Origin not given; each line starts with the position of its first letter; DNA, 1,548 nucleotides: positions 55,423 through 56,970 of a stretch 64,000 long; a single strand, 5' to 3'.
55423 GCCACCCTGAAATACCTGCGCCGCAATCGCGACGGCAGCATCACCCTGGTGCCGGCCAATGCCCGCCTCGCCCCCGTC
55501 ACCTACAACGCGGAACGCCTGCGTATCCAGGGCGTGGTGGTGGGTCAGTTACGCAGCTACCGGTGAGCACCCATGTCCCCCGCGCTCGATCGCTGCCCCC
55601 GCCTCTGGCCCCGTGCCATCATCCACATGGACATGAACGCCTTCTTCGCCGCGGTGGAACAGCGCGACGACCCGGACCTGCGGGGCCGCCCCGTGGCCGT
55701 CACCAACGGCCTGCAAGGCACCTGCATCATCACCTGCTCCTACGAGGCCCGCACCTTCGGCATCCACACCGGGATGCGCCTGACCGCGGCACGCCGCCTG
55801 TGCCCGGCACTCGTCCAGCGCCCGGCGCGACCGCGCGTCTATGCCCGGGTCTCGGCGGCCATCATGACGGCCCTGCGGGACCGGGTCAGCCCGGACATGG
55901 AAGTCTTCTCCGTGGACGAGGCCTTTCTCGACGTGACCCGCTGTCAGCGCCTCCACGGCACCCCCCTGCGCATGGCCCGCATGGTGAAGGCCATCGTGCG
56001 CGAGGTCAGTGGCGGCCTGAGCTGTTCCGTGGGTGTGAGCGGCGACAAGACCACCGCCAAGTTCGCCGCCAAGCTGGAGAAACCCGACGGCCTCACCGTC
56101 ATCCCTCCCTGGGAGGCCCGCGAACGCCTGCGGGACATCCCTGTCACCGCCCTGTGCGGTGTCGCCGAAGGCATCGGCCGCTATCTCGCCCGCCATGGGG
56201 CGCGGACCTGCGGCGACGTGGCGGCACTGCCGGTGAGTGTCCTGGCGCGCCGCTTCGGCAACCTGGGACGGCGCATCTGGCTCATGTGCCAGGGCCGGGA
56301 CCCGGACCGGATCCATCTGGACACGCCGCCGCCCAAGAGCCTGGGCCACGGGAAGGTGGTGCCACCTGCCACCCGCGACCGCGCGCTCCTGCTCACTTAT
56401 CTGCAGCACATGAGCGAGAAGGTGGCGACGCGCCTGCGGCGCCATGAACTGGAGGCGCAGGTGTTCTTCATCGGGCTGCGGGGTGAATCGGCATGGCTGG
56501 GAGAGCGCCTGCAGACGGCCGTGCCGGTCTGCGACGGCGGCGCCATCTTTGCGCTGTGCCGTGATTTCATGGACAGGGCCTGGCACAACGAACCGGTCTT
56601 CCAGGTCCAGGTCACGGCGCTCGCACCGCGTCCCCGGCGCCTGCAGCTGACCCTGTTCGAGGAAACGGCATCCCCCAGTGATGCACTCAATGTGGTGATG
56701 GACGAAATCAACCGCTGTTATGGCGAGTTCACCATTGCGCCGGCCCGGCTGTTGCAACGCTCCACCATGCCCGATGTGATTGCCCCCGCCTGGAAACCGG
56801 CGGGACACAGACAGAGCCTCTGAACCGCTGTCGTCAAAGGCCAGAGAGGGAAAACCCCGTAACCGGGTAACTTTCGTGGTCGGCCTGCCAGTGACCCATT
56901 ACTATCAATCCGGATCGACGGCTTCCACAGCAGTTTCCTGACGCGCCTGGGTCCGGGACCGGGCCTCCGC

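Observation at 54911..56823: Non-canonical SOS mutagenesis cassette: lexA-dinB under an alphaproteobacterial-type GTTC-N7-GTTC operator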

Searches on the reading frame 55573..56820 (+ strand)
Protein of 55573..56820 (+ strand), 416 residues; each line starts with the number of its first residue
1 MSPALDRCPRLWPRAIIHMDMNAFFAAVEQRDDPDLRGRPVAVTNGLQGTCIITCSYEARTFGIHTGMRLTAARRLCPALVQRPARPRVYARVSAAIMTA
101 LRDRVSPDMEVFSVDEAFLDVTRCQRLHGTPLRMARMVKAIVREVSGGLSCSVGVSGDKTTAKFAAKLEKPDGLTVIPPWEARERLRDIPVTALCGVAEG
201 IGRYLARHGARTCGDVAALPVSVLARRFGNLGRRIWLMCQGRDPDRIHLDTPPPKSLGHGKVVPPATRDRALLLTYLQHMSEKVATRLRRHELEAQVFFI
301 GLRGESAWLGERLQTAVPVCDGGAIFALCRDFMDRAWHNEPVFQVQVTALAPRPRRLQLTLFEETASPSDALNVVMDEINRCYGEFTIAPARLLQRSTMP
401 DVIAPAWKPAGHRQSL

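Call 3: search_protein_families(library=pfam, proteins=[window:55573-56820:+])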
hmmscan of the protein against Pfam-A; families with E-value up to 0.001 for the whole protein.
window:55573-56820:+ (416 aa): 3 families
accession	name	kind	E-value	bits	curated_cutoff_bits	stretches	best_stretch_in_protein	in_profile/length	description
PF00817.25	IMS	-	4.6e-42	143.9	23.2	1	19-166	1-147/148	impB/mucB/samB family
PF11799.13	IMS_C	-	1.7e-08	35.3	20.7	1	254-349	1-96/109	impB/mucB/samB family C-terminal domain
PF21999.2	IMS_HHH_1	-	6.1e-06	27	27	1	194-243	3-53/53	DNA polymerase-iota, thumb domain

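Call 4: search_protein_families(library=ncbifam, proteins=[window:55573-56820:+])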
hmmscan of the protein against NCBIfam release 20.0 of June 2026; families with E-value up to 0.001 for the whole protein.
window:55573-56820:+ (416 aa): 10 families
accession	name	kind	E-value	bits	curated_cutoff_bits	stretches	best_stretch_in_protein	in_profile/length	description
NF003015.0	PRK03858.1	subfamily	3.8e-68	230.4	367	1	15-400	8-392/399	DNA polymerase IV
NF002677.0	PRK02406.1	equivalog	2.1e-67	227.7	256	1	14-295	6-285/357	DNA polymerase IV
NF002848.0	PRK03103.1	subfamily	5.4e-65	219.5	381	1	14-397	4-395/410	DNA polymerase IV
NF002751.0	PRK02794.1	equivalog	5e-64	216.7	371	1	5-395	29-419/425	DNA polymerase IV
NF002882.0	PRK03348.1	equivalog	3.3e-60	204.2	389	1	14-367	5-358/461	DNA polymerase IV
NF002492.0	PRK01810.1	equivalog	1.7e-57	195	399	1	14-391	10-392/412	DNA polymerase IV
NF010731.0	PRK14133.1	equivalog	4.4e-53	180.8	362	1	14-303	3-286/352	DNA polymerase IV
NF002883.0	PRK03352.1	equivalog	2.7e-46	158.4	330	1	14-296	5-285/347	DNA polymerase IV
NF002292.0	PRK01216.1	equivalog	7.3e-34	117.3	339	1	16-280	3-268/351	DNA polymerase IV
NF002955.0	PRK03609.1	subfamily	1.2e-22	80.4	431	1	18-230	4-220/422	translesion error-prone DNA polymerase V subunit UmuC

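Call 65: search_solved_structures(query=window:55573-56820:+, max_evalue=1e-20, show_alignments=1)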
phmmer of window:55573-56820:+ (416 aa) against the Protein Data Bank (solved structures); distinct sequences matched with E-value up to 1e-20: 62 (the best 60 are shown).
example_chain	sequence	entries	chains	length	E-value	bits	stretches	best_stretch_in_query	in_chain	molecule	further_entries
7yll_A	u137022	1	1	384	2.2e-49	171.4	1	14-301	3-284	DNA polymerase IV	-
4irc_F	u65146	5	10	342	6.1e-40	140.3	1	14-248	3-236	DNA polymerase IV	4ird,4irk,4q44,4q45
4ir1_F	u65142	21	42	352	1.2e-39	139.4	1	14-248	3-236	DNA polymerase IV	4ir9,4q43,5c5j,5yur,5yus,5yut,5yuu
4r8u_A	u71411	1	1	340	1.3e-39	139.2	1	14-248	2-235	DNA polymerase IV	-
4r8u_B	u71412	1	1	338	1.9e-39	138.7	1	14-248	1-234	DNA polymerase IV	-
6jup_F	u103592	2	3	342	5.9e-39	137.1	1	14-248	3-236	DNA polymerase IV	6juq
6juq_A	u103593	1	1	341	6.9e-39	136.9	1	14-248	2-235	DNA polymerase IV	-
6juo_A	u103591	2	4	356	6.7e-37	130.3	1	15-275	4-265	DNA polymerase IV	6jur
6jun_F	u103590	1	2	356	1.2e-36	129.5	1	15-275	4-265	DNA polymerase IV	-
4dez_A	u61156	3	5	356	2e-36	128.8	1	15-275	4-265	DNA polymerase IV 1 | DNA polymerase IV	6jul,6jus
6jum_A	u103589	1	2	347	3.2e-36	128.1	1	15-273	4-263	DNA polymerase IV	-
4f4z_B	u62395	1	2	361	4e-31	111.3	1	16-282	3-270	DNA polymerase IV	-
3gqc_A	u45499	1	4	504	5.5e-30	107.6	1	45-250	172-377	DNA repair protein REV1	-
4f4y_A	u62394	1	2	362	6.1e-30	107.4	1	16-282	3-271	DNA polymerase IV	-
4nlg_A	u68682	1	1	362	1.6e-28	102.7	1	16-282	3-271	DNA polymerase IV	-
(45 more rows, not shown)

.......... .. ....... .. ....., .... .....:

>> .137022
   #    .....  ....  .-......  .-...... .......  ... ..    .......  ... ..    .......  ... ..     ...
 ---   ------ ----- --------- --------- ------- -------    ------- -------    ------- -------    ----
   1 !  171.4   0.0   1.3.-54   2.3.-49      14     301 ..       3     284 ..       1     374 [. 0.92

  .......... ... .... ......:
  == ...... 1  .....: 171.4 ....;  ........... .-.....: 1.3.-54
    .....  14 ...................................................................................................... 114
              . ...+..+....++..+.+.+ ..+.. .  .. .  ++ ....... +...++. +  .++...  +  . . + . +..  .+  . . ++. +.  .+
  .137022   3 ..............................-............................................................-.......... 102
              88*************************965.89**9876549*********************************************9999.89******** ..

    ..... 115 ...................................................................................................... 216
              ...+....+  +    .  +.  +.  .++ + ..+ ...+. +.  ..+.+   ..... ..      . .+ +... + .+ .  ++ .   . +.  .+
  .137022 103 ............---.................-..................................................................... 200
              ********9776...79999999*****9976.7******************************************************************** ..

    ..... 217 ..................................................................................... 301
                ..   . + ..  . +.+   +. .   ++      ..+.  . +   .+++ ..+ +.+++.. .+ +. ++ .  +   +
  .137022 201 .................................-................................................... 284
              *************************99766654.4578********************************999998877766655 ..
